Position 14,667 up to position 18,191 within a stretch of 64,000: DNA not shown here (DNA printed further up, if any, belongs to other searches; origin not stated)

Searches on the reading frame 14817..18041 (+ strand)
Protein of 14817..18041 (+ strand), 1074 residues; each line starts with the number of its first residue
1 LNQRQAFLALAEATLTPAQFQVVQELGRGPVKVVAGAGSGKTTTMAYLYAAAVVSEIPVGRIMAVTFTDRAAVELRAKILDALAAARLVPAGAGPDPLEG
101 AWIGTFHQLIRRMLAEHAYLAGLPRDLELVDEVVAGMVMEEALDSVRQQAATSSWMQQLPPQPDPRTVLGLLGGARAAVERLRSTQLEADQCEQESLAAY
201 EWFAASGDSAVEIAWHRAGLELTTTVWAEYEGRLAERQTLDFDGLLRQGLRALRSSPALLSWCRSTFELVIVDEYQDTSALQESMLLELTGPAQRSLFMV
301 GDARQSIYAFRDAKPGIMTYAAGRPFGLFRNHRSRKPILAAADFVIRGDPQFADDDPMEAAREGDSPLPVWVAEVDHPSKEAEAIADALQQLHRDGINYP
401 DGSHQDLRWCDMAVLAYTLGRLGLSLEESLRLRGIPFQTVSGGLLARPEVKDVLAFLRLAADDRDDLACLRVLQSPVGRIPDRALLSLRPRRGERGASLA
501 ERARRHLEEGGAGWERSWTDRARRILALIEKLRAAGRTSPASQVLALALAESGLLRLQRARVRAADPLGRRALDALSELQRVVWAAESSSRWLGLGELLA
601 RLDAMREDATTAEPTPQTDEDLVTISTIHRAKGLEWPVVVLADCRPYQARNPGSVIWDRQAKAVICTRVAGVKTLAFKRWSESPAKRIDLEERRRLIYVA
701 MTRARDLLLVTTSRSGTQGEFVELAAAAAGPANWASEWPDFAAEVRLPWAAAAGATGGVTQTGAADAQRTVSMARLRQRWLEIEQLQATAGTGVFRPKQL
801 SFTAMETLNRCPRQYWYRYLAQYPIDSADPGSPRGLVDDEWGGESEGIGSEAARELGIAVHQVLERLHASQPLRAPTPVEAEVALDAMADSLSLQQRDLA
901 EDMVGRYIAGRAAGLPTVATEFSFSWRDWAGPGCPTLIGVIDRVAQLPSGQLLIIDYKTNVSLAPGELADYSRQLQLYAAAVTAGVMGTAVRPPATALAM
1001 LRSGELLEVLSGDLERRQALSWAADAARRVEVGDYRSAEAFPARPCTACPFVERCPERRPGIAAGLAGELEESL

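Call 28: search_protein_families(library=pfam, proteins=[window:14817-18041:+], max_evalue=0.00001)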
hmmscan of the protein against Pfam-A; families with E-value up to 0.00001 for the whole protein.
window:14817-18041:+ (1074 aa): 6 families
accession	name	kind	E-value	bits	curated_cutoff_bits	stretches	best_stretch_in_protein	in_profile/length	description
PF00580.27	UvrD-helicase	-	2.4e-52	178.7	23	1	15-320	1-265/271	UvrD/REP helicase N-terminal domain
PF13361.12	UvrD_C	-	8e-34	118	25.6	1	328-714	3-349/350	UvrD-like helicase C-terminal domain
PF12705.13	PDDEXK_1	-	1.6e-25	90.9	22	1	799-1056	1-247/247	PD-(D/E)XK nuclease superfamily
PF13245.12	AAA_19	-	6e-17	62.5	25.1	1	23-311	5-134/134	AAA domain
PF13538.12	UvrD_C_2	-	9.7e-13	48.2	27.4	0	623-644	2-23/52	UvrD-like helicase C-terminal domain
PF13604.12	AAA_30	-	1.7e-09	38.2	27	0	15-152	2-114/191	AAA domain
